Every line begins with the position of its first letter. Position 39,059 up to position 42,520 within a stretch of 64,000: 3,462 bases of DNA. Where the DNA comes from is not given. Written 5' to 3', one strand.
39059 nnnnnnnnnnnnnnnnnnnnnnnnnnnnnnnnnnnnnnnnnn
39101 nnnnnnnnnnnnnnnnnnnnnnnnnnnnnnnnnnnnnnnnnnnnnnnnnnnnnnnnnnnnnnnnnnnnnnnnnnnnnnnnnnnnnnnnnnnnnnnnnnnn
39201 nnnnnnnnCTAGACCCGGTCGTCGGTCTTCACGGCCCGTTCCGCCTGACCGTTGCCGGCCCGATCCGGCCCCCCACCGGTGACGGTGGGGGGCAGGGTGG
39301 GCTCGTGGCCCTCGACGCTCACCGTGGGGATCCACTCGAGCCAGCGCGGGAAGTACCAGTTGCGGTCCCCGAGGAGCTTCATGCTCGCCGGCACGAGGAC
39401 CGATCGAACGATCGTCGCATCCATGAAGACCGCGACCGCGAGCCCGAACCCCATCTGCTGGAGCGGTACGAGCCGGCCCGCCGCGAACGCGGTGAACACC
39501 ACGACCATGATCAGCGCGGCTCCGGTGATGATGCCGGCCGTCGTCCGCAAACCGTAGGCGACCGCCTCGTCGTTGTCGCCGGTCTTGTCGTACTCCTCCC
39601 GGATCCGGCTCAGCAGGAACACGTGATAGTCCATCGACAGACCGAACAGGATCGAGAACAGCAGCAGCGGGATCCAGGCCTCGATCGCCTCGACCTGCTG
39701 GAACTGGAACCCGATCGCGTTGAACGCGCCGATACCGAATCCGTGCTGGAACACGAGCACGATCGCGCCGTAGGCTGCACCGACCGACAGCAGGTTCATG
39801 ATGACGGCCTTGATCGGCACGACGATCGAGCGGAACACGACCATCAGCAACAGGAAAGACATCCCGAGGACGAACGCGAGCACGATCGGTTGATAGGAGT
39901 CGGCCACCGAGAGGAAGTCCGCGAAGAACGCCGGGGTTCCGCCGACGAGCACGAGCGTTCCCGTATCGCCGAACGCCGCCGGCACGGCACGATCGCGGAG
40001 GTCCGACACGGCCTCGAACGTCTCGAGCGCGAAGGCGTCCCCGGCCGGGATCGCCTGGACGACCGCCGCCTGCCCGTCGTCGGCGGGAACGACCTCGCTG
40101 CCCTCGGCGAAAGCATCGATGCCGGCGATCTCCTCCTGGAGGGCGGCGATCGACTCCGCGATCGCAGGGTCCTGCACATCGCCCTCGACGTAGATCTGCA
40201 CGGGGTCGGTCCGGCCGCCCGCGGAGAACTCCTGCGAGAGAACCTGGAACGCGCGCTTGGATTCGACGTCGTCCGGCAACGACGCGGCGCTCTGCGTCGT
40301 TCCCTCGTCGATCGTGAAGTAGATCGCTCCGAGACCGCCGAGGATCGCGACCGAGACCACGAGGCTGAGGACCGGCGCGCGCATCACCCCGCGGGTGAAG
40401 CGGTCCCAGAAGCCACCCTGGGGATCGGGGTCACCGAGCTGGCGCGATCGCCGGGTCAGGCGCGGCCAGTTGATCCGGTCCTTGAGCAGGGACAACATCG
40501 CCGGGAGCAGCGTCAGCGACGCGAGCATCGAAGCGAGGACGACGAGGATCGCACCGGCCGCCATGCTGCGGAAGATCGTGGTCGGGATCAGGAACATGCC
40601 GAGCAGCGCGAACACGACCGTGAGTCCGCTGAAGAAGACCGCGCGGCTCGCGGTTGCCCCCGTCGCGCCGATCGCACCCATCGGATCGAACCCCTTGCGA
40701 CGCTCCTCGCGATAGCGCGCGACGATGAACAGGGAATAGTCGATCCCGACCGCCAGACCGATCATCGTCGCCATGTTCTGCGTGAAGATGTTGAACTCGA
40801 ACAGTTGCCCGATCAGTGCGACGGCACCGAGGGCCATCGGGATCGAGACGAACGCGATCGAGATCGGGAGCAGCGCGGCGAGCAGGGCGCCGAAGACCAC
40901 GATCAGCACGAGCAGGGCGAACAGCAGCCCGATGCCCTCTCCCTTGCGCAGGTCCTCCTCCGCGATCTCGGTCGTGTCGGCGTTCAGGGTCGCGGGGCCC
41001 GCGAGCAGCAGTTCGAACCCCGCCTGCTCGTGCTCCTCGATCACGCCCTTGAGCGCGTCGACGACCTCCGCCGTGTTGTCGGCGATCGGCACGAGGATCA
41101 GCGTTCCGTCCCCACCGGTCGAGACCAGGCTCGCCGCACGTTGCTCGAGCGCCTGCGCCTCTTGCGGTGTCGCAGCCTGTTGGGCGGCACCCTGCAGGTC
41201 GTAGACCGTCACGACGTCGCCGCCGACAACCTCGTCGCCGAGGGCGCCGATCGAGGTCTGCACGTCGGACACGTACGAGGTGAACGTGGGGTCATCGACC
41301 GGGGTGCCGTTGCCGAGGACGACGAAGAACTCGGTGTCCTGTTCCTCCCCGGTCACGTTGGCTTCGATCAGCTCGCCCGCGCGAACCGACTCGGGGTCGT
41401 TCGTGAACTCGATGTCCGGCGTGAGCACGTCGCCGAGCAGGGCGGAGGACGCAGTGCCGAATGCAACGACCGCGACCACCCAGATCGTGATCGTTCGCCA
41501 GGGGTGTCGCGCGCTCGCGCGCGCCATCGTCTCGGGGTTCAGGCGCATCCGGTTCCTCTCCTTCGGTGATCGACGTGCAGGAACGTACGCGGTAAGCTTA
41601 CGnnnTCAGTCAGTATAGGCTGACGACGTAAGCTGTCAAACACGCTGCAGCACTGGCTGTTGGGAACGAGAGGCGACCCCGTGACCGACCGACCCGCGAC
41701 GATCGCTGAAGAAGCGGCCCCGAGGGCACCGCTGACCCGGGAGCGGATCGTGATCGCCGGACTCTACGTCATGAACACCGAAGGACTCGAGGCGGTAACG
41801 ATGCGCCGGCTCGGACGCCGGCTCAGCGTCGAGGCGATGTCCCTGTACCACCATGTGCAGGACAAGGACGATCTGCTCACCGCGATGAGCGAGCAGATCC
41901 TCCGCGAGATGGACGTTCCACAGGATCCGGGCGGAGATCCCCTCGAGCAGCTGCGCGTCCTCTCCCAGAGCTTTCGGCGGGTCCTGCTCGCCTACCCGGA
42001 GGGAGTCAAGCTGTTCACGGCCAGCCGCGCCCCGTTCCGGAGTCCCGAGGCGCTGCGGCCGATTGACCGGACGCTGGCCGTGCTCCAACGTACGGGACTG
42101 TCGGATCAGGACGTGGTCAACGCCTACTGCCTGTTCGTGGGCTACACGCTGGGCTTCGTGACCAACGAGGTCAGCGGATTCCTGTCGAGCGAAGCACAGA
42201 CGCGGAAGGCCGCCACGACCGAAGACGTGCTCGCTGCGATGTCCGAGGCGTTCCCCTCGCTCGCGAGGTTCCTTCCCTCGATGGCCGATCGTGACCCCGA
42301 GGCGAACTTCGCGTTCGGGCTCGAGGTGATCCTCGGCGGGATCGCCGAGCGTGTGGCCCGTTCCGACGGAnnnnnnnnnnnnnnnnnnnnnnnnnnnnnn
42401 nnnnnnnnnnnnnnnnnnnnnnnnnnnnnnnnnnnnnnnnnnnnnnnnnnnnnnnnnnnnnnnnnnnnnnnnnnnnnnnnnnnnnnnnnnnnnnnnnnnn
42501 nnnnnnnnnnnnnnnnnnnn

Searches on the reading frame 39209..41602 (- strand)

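Call 7: search_protein_families(library=pfam, proteins=[window:39209-41602:-])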
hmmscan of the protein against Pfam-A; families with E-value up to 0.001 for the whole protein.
window:39209-41602:- (797 aa): 2 families
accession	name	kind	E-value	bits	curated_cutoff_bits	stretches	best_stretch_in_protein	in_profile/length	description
PF03176.21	MMPL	-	4.5e-86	289.3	20.5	2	69-411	6-331/333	MMPL family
PF00873.25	ACR_tran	-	6.2e-09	34.6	28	1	175-376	290-493/1021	AcrB/AcrD/AcrF family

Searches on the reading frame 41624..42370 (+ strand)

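Call 47: search_protein_families(library=pfam, proteins=[window:41624-42370:+], max_evalue=0.00001)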
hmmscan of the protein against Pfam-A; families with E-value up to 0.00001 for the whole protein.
window:41624-42370:+ (249 aa): 2 families
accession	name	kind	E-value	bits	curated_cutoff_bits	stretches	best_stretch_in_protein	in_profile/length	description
PF02909.22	TetR_C_1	-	8.4e-26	91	21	1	99-243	2-145/146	Tetracyclin repressor-like, C-terminal domain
PF00440.29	TetR_N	-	5e-07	29.8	24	1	45-88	4-47/47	Bacterial regulatory proteins, tetR family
